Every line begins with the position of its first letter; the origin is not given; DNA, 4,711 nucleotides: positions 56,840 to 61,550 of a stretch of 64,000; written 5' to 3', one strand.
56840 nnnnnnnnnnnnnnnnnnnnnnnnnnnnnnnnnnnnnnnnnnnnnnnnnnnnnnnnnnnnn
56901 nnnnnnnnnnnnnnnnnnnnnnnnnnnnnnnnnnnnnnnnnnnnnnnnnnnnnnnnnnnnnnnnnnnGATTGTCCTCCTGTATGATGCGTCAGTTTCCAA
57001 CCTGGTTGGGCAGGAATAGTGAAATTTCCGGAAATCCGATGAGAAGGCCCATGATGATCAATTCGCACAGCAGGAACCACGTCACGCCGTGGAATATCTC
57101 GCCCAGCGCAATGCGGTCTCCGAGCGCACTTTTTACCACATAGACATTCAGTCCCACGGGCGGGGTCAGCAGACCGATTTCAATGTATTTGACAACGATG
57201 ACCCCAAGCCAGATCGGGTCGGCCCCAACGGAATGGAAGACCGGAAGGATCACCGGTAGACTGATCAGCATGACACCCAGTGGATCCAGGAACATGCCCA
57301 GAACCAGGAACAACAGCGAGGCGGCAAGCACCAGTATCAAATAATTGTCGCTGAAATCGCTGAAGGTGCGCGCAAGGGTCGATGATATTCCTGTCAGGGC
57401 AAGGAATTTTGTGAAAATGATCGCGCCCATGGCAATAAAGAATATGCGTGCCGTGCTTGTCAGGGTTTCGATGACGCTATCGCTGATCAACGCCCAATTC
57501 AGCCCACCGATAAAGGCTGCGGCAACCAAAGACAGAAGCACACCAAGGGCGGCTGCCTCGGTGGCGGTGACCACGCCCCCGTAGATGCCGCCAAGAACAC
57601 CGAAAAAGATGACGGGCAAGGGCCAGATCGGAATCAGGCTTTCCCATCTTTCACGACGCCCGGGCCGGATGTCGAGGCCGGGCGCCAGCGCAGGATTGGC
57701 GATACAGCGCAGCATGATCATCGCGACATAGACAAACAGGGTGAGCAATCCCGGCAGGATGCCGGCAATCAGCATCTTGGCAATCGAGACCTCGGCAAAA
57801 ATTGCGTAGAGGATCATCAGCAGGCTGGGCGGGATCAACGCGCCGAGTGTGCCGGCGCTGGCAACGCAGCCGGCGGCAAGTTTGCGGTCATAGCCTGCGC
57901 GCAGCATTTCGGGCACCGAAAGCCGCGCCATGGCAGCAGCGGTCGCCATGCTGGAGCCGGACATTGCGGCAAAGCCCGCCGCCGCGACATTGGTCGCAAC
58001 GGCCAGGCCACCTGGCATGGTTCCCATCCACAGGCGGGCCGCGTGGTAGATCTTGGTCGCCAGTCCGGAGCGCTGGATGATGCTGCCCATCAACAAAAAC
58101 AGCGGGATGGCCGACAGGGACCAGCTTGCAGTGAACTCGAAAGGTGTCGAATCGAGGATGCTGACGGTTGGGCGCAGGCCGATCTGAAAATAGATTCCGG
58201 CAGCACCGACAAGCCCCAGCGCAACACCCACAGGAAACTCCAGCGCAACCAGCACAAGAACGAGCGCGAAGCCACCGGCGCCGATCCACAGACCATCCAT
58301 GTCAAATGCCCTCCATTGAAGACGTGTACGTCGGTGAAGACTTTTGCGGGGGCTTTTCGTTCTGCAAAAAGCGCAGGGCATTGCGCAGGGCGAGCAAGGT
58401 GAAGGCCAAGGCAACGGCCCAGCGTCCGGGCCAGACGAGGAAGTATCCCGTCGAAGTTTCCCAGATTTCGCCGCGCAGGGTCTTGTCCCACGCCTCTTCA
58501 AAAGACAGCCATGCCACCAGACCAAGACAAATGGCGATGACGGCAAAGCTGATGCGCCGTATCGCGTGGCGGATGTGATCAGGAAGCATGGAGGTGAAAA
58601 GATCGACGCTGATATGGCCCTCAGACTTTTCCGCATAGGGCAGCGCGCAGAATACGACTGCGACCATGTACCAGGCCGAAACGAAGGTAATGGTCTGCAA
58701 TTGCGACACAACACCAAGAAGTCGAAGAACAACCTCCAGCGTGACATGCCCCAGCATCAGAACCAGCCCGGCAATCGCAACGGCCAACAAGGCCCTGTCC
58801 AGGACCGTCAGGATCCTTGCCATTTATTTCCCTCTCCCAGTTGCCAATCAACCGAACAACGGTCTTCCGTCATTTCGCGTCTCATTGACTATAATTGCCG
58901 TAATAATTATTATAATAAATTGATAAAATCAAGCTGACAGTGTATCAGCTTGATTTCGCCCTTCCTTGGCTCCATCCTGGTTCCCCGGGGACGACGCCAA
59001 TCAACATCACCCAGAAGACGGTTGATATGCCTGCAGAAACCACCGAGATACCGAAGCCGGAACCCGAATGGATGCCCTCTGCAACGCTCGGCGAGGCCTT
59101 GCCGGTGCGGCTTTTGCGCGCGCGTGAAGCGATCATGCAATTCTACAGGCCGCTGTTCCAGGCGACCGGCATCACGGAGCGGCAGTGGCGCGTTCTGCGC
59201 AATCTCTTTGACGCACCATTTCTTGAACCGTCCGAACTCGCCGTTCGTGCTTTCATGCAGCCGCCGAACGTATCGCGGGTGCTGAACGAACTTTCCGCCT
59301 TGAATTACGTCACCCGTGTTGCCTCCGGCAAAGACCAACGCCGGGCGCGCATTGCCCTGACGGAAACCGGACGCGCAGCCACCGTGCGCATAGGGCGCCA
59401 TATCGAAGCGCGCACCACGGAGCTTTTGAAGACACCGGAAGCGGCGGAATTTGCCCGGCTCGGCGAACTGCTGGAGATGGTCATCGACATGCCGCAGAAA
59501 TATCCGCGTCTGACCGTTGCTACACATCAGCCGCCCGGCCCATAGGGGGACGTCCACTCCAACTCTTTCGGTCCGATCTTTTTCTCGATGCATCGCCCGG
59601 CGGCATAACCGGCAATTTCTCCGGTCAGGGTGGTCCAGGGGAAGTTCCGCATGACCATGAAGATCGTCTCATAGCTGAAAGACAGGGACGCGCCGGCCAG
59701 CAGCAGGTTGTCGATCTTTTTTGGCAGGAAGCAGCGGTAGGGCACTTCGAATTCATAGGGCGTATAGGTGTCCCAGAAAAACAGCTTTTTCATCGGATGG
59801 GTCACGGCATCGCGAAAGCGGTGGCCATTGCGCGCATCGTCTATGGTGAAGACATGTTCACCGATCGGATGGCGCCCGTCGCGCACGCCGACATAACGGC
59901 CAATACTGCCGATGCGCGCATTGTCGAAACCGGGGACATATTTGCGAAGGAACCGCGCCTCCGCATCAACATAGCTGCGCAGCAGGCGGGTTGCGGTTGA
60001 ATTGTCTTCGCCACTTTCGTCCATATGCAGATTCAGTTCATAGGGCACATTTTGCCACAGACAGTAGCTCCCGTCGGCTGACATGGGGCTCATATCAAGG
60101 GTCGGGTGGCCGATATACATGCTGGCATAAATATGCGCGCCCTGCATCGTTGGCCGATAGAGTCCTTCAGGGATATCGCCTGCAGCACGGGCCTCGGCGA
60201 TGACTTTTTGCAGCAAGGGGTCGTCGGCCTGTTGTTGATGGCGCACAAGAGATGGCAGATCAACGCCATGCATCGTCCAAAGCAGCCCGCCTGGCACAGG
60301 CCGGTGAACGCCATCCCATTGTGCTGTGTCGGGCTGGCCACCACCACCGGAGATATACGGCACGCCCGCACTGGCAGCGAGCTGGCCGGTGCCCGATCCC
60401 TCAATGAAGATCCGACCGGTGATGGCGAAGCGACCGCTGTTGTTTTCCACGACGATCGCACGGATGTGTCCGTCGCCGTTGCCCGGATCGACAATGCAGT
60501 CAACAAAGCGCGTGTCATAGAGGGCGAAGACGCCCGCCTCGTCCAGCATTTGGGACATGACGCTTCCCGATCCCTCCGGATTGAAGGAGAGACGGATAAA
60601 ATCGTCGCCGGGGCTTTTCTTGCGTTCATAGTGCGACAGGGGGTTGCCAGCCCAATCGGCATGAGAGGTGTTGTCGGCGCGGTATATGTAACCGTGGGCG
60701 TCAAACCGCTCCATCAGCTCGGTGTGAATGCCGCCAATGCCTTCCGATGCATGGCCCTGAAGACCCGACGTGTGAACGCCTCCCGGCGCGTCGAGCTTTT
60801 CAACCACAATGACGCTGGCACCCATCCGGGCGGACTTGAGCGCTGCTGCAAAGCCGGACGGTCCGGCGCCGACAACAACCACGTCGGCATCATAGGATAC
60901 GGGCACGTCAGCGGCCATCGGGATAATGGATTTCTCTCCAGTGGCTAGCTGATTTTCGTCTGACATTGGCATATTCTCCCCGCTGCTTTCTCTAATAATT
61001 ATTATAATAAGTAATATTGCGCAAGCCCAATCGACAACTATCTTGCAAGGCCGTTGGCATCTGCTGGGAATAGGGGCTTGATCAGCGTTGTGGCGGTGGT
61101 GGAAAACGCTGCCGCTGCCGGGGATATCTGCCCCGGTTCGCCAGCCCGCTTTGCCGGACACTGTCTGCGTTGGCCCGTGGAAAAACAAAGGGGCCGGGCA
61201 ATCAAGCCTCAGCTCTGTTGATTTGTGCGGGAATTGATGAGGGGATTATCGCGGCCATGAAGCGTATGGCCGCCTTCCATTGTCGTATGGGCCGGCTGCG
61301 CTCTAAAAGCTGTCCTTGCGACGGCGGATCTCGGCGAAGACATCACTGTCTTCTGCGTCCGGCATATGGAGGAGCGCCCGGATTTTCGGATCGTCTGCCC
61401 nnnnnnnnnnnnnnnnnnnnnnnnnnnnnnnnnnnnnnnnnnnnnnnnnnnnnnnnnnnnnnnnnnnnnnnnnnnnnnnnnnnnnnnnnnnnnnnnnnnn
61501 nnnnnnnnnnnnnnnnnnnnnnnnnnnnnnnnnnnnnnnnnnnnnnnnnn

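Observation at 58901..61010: Identical 18-bp all-A/T double-palindrome upstream of both the TRAP operon and the oxidoreductase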

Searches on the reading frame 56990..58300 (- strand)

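Call 8: search_protein_families(library=pfam, proteins=[window:56990-58300:-])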
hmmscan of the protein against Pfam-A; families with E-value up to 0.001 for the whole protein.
window:56990-58300:- (436 aa): 1 family
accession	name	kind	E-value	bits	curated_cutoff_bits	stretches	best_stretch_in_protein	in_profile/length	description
PF06808.19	DctM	-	1.4e-83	281.5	23.8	1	11-426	1-413/413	Tripartite ATP-independent periplasmic transporter, DctM component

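Call 24: search_protein_families(library=ncbifam, proteins=[window:56990-58300:-], max_evalue=0.001)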
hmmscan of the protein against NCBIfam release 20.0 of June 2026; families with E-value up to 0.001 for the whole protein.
window:56990-58300:- (436 aa): 3 families
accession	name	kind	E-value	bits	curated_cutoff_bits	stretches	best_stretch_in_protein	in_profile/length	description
TIGR00786.1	dctM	subfamily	1.8e-89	300.3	268.45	1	22-431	2-405/405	TRAP transporter large permease subunit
NF011634.1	PRK15060.1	equivalog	2.2e-42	145.6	800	1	15-426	11-416/425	2,3-diketo-L-gulonate TRAP transporter large permease YiaN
TIGR02123.1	TRAP_fused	subfamily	5.2e-21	75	320.65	1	57-388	163-498/615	TRAP transporter fused permease subunit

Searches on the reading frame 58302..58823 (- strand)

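Call 8: search_protein_families(library=pfam, proteins=[window:58302-58823:-])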
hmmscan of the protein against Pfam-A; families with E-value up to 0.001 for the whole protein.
window:58302-58823:- (173 aa): 1 family
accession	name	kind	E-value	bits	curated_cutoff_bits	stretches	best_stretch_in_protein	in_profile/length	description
PF04290.18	DctQ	-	1.2e-15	58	28.3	1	23-154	1-128/132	Tripartite ATP-independent periplasmic transporters, DctQ component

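Call 24: search_protein_families(library=ncbifam, proteins=[window:58302-58823:-], max_evalue=0.001)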
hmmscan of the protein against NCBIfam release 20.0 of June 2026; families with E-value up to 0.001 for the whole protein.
window:58302-58823:- (173 aa): 0 families

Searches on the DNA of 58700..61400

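Call 67: search_rna_families(source=window, start=58700, end=61400, threshold=evalue, max_evalue=1)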
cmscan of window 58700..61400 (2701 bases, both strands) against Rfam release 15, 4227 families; matches with E-value up to 1: 0.
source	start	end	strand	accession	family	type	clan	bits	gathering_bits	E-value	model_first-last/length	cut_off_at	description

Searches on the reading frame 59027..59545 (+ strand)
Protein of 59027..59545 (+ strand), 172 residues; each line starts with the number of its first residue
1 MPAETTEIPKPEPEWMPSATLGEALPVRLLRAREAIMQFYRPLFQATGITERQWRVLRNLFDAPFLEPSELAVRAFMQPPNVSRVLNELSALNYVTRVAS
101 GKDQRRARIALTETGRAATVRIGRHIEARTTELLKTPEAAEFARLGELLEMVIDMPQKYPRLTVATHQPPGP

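Call 8: search_protein_families(library=pfam, proteins=[window:59027-59545:+])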
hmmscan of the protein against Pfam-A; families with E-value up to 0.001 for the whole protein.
window:59027-59545:+ (172 aa): 3 families
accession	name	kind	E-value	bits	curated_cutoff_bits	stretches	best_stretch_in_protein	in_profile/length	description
PF12802.13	MarR_2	-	3.7e-11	43.5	27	1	48-106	2-61/61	MarR family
PF01047.28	MarR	-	2.3e-09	37.4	24.6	1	49-105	1-57/59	MarR family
PF22381.2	Staph_reg_Sar_Rot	-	3.1e-05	24.4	27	1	39-117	2-80/85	Transcriptional regulator SarA/Rot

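Call 12: find_homologous_proteins(query=window:59027-59545:+, max_evalue=1e-10)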
Query window:59027-59545:+ (172 aa): 16 proteins with E <= 1e-10 among 550 candidates.
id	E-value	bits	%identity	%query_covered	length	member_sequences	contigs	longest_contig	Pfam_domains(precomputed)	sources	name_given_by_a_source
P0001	7.3e-100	350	95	100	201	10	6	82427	PF01047.29,PF12802.14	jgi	-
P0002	4.3e-76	272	75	98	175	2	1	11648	PF01047.29,PF12802.14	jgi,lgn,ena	-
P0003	1.5e-69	251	73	94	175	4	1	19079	PF01047.29,PF12802.14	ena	-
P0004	5.4e-63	230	68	92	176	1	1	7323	PF01047.29,PF13463.13,PF12802.14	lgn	-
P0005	1.0e-62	229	62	95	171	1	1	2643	PF01047.29,PF13463.13,PF12802.14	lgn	-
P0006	1.9e-62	228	68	92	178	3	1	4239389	PF01047.29,PF12802.14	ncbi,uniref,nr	ncbi:MarR family transcriptional regulator [Oceanicola sp. 502str15]|uniref:MarR family transcriptio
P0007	1.6e-58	215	68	87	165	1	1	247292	PF01047.29,PF12802.14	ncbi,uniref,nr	ncbi:MarR family transcriptional regulator [Mesobacterium pallidum]|uniref:MarR family transcription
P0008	3.2e-58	214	64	92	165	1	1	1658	PF01047.29,PF12802.14,PF25213.2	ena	-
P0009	1.8e-56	209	63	91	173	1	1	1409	PF01047.29,PF13412.13,PF13463.13,PF12802.14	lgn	-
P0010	5.0e-56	207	60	94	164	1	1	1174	PF01047.29,PF13463.13,PF12802.14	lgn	-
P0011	2.2e-53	199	62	86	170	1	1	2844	PF01047.29,PF13463.13,PF13601.13,PF12802.14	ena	-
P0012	2.7e-53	198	58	95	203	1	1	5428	PF01047.29,PF13412.13,PF12802.14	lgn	-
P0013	2.2e-51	192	58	92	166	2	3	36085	PF01047.29,PF12802.14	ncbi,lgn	ncbi:MAG: MarR family transcriptional regulator [Sneathiellaceae bacterium]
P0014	3.3e-51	191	72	74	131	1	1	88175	PF01047.29,PF13463.13,PF12802.14,PF22381.3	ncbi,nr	ncbi:MAG: MarR family transcriptional regulator [Pseudomonadota bacterium]|nr:MarR family transcript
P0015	2.4e-50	189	58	94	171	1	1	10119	PF01047.29,PF12802.14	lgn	-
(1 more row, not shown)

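Call 15: find_related_loci(query=A1, collection=genome_contigs, flank=7000)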
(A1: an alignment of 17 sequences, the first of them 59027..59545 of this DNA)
Query A1 (172 aa) in genome_contigs; peptide patterns used: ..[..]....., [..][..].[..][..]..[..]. (x = any residue, [..] = any of these).
38 stretches matched a pattern; 6 encode a relative of the query (tblastn E <= 1e-3); 6 distinct loci.
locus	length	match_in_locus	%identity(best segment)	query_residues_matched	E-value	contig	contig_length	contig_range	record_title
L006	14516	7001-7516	97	1-172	2e-108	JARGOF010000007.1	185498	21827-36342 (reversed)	MAG: Rhizobiaceae bacterium isolate bin_ce_oilr1.030 NODE_84_length_185498_cov_8.180837, whole genome shotgun sequence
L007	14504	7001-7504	68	5-172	2e-73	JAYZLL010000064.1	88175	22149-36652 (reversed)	MAG: Pseudomonadota bacterium isolate XB_MAG305 DB_MAG305_0064, whole genome shotgun sequence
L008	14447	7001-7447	68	15-163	1e-65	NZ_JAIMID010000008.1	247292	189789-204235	Mesobacterium pallidum strain T40-1 T40-1_Scaffold8_length_247292_cov_122.045, whole genome shotgun sequence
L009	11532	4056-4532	58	11-169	1e-58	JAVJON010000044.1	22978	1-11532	MAG: Sneathiellaceae bacterium isolate A1-SPW-23 k141_37018, whole genome shotgun sequence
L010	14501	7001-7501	51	2-163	1e-50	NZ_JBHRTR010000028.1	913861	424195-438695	Marinibaculum pumilum strain KCTC 42964 velvet_auto_83_28, whole genome shotgun sequence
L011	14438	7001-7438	49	14-159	4e-42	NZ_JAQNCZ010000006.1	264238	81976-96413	Cognatishimia sp. SS12 contig6, whole genome shotgun sequence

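Call 16: find_encoding_contigs(protein=P0006, flank=7000, max_places=2)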
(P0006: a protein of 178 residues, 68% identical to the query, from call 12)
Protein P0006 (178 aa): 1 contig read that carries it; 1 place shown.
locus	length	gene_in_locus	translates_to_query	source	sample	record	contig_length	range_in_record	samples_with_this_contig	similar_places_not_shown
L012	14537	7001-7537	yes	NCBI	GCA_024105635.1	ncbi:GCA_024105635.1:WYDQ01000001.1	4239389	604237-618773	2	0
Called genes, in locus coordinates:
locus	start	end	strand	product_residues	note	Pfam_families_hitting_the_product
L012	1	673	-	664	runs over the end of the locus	PF06808:DctM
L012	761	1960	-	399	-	PF16868:NMT1_3, PF12974:Phosphonate-bd (faint), PF09084:NMT1 (weak)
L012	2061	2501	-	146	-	PF01989:AcnX_swivel_put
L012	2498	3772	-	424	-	PF04412:AcnX, PF28403:AcnX_2nd, PF28406:AcnX_3rd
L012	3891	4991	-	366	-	PF03480:DctP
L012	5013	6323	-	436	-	PF06808:DctM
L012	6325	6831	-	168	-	PF04290:DctQ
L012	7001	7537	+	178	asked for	PF01047:MarR, PF12802:MarR_2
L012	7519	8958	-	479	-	PF01946:Thi4 (weak), PF00890:FAD_binding_2 (weak), PF01134:GIDA (weak), PF01266:DAO (weak), PF07992:Pyr_redox_2 (weak), PF12831:FAD_oxidored, PF13450:NAD_binding_8 (weak)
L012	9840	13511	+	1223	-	PF08471:Ribonuc_red_2_N, PF02867:Ribonuc_red_lgC, PF12637:TSCPD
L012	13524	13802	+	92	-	-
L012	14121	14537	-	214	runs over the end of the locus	PF00657:Lipase_GDSL (faint), PF13472:Lipase_GDSL_2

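Call 17: find_encoding_contigs(protein=P0002, flank=7000, max_places=2)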
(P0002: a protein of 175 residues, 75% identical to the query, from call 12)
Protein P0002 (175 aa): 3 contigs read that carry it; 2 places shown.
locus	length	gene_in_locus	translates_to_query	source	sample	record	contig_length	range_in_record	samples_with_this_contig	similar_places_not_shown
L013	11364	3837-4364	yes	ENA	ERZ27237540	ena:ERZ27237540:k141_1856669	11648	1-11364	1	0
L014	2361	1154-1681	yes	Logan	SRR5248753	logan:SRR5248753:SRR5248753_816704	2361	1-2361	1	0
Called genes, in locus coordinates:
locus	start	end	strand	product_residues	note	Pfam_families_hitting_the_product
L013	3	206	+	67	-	?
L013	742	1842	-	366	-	PF03480:DctP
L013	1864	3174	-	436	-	PF06808:DctM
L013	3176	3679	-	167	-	PF04290:DctQ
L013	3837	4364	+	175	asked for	PF12802:MarR_2, PF01047:MarR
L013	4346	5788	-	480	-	PF00890:FAD_binding_2 (weak), PF01134:GIDA (weak), PF01266:DAO (weak), PF01946:Thi4 (weak), PF12831:FAD_oxidored, PF13450:NAD_binding_8 (weak)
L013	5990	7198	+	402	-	PF16868:NMT1_3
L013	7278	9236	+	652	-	PF06808:DctM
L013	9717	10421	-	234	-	PF04079:SMC_ScpB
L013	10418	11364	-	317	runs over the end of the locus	PF07183:DUF1403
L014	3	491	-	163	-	?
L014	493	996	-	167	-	PF04290:DctQ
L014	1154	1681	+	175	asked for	PF12802:MarR_2, PF01047:MarR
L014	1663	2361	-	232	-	?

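Call 18: find_encoding_contigs(protein=P0003, flank=7000, max_places=2)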
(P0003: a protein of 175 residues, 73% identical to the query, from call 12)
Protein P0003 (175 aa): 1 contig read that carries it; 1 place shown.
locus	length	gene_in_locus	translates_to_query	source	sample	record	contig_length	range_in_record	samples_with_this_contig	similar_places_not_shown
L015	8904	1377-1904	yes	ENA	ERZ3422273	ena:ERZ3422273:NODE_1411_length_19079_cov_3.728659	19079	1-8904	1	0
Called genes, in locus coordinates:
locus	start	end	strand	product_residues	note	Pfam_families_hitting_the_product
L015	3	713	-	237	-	?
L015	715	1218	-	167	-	PF04290:DctQ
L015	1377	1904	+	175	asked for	PF12802:MarR_2, PF01047:MarR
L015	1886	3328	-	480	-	PF01946:Thi4 (weak), PF00890:FAD_binding_2 (weak), PF01134:GIDA (weak), PF01266:DAO (weak), PF12831:FAD_oxidored, PF13450:NAD_binding_8 (weak)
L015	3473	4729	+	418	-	PF16868:NMT1_3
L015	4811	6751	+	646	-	PF06808:DctM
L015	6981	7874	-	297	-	-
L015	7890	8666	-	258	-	PF03328:HpcH_HpaI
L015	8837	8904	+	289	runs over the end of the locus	PF05681:Fumerase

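Call 24: search_protein_families(library=ncbifam, proteins=[window:59027-59545:+], max_evalue=0.001)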
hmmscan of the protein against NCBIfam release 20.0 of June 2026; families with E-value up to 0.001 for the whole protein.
window:59027-59545:+ (172 aa): 10 families
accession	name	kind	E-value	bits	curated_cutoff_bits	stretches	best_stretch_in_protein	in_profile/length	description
TIGR02337.1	HpaR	equivalog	6e-29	100.5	121.2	1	25-151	2-128/130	homoprotocatechuate degradation operon regulator HpaR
NF053777.1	Saro0803TransReg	equivalog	3.1e-11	43.1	200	1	21-152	7-138/140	Saro_0803 family transcriptional regulator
NF041230.1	BagL_FevM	exception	1.9e-09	37.7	230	1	18-154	9-143/145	MarR family transcriptional regulator BagL/FevM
NF052638.1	TransRegOhrRVib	equivalog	2.7e-07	30.4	200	1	26-119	12-105/141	transcriptional regulator OhrR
NF052438.1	TransRegRv0880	equivalog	6.7e-07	29.2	220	1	49-121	32-104/143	Rv0880 family HTH-type transcriptional regulator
NF002926.0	PRK03573.1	equivalog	2.7e-06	27.3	120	1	28-151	11-132/144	transcriptional regulator SlyA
NF047395.1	TransRegLtdR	equivalog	6.4e-06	26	250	1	53-128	54-128/166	transcriptional regulator LdtR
NF045593.1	bilirub_TF_BilQ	equivalog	5.4e-05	22.9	125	1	67-153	46-132/135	bilirubin utilization transcriptional regulator BilQ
NF008565.1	PRK11512.1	equivalog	0.00028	20.9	240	1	47-153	36-143/144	multiple antibiotic resistance transcriptional regulator MarR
NF050133.1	TransRegFabT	equivalog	0.00064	20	200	1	66-118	44-96/138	fatty acid biosynthesis transcriptional regulator FabT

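Call 25: search_solved_structures(query=window:59027-59545:+, max_evalue=0.001)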
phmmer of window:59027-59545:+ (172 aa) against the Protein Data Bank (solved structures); distinct sequences matched with E-value up to 0.001: 28.
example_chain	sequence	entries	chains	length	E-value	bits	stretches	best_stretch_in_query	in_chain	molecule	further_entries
2fbi_A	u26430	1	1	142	2.8e-16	63.2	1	23-153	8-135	probable transcriptional regulator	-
7el2_A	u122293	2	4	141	4.2e-15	59.4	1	24-154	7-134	Homoprotocatechuate degradation operon regulator HpaR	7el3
5aip_A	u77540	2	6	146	1.1e-14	58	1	16-133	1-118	TRANSCRIPTIONAL REGULATOR, MARR FAMILY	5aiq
3cdh_A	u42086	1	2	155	1.5e-14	57.6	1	30-156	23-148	Transcriptional regulator, MarR family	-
2pex_A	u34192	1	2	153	7.4e-10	42.4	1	24-124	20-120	Transcriptional regulator OhrR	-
2pfb_A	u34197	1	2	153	1e-09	41.9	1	26-124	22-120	Transcriptional regulator OhrR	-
7kki_A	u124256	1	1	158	2.1e-06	31.1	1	22-159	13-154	Transcriptional regulator, MarR family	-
7kfo_A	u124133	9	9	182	3.2e-06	30.5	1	22-159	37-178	Transcriptional regulator, MarR family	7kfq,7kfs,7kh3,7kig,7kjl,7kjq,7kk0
2fa5_A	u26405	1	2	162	4.2e-06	30.2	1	9-149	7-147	transcriptional regulator marR/emrR family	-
5hsm_A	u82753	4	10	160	5.3e-06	29.8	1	43-148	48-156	Uncharacterized HTH-type transcriptional regulator Rv2887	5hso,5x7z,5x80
4aih_A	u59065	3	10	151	9.3e-06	29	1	19-150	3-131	TRANSCRIPTIONAL REGULATOR SLYA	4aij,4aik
7krh_A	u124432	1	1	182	2.3e-05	27.8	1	22-159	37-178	Transcriptional regulator, MarR family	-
5dd8_A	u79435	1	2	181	2.5e-05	27.7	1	22-148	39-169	Transcriptional regulator, MarR family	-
2fbk_A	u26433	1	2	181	3.1e-05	27.4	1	22-148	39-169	transcriptional regulator, MarR family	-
8ylm_A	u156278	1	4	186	3.3e-05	27.3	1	22-148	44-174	Transcriptional regulator, MarR family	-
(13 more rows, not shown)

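Call 42: search_protein_families(library=pfam, proteins=[L011:8227-9246:-, L011:7480-8211:-, L011:9373-10107:+, L011:10104-11225:+, L011:11249-12226:+, L011:5183-6247:-, L011:4360-5172:-, L011:3147-4382:-])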
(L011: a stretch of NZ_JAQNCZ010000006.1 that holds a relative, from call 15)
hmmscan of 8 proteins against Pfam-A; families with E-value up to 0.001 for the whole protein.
L011:8227-9246:- (339 aa): 1 family
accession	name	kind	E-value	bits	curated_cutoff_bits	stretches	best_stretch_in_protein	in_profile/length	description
PF00248.27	Aldo_ket_red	-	6.9e-25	88.1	24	1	30-299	4-276/291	Aldo/keto reductase family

L011:7480-8211:- (243 aa): 3 families
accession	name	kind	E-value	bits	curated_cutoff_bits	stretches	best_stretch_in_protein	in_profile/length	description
PF00561.26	Abhydrolase_1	-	2e-11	44.5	25.8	1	19-121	2-102/245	alpha/beta hydrolase fold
PF12697.13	Abhydrolase_6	-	7.1e-11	43.6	26.3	1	20-226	1-207/217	Alpha/beta hydrolase family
PF12146.15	Hydrolase_4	-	0.00042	20.1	27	0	20-119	7-107/239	Serine aminopeptidase, S33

L011:9373-10107:+ (244 aa): 5 families
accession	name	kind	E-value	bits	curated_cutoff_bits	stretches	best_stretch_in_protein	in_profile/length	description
PF13561.12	adh_short_C2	-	1.4e-62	211.9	27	1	11-240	1-234/236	Enoyl-(Acyl carrier protein) reductase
PF00106.31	adh_short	-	7.3e-50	169.6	26.6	1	6-193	2-193/195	short chain dehydrogenase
PF08659.16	KR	-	2.3e-08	34.6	22.6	1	7-162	3-162/180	KR domain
PF23441.1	SDR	-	4e-07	30.1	27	1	55-243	68-257/258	SDR-like rossmann domain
PF01370.27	Epimerase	-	1.5e-05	25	20.9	1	7-164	1-157/240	NAD dependent epimerase/dehydratase family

L011:10104-11225:+ (373 aa): 3 families
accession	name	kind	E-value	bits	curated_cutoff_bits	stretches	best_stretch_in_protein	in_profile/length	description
PF00107.32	ADH_zinc_N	-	1e-27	97.1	31.8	1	199-330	1-128/129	Zinc-binding dehydrogenase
PF08240.17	ADH_N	-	1.5e-16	60.9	23.5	1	36-150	2-96/104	Alcohol dehydrogenase GroES-like domain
PF16912.11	Glu_dehyd_C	-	3e-06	27.3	34.9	1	190-353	32-196/211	Glucose dehydrogenase C-terminus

L011:11249-12226:+ (325 aa): 1 family
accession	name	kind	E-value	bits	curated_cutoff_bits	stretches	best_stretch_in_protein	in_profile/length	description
PF00248.27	Aldo_ket_red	-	1.6e-29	103.4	24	1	25-297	2-276/291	Aldo/keto reductase family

L011:5183-6247:- (354 aa): 2 families
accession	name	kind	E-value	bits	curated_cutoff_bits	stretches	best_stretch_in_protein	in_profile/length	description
PF13407.12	Peripla_BP_4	-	9.1e-48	163.5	35.1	1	32-293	1-257/258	Periplasmic binding protein domain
PF00532.27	Peripla_BP_1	-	4.1e-05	23.6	22.2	1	30-152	2-120/281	Periplasmic binding proteins and sugar binding domain of LacI family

L011:4360-5172:- (270 aa): 8 families
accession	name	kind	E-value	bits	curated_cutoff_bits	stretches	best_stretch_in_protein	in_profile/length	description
PF00005.33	ABC_tran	-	2.5e-29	103.1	25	1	32-192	1-137/137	ABC transporter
PF13304.12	AAA_21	-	7.1e-09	36.6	27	1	44-68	1-25/304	AAA domain, putative AbiEii toxin, Type IV TA system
PF02463.25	SMC_N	-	4.1e-06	26.8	40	0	153-236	126-211/220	RecF/RecN/SMC N terminal domain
PF12846.13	AAA_10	-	4.5e-05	23.1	27.5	0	179-227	238-287/362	AAA-like domain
PF09818.15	ABC_ATPase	-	0.0001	21.9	23.2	0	159-211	153-206/283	P-loop domain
PF13604.12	AAA_30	-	0.00031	21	27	0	43-71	19-46/191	AAA domain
PF13481.12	AAA_25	-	0.00031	20.9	27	0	40-79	31-67/195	AAA domain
PF13555.12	AAA_29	-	0.00041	20.5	27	1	34-59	14-39/61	P-loop containing region of AAA domain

L011:3147-4382:- (411 aa): 1 family
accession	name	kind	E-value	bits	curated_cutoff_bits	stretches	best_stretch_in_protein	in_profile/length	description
PF02653.21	BPD_transp_2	-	1.7e-27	96.7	26.8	1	70-397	2-269/269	Branched-chain amino acid transport system / permease component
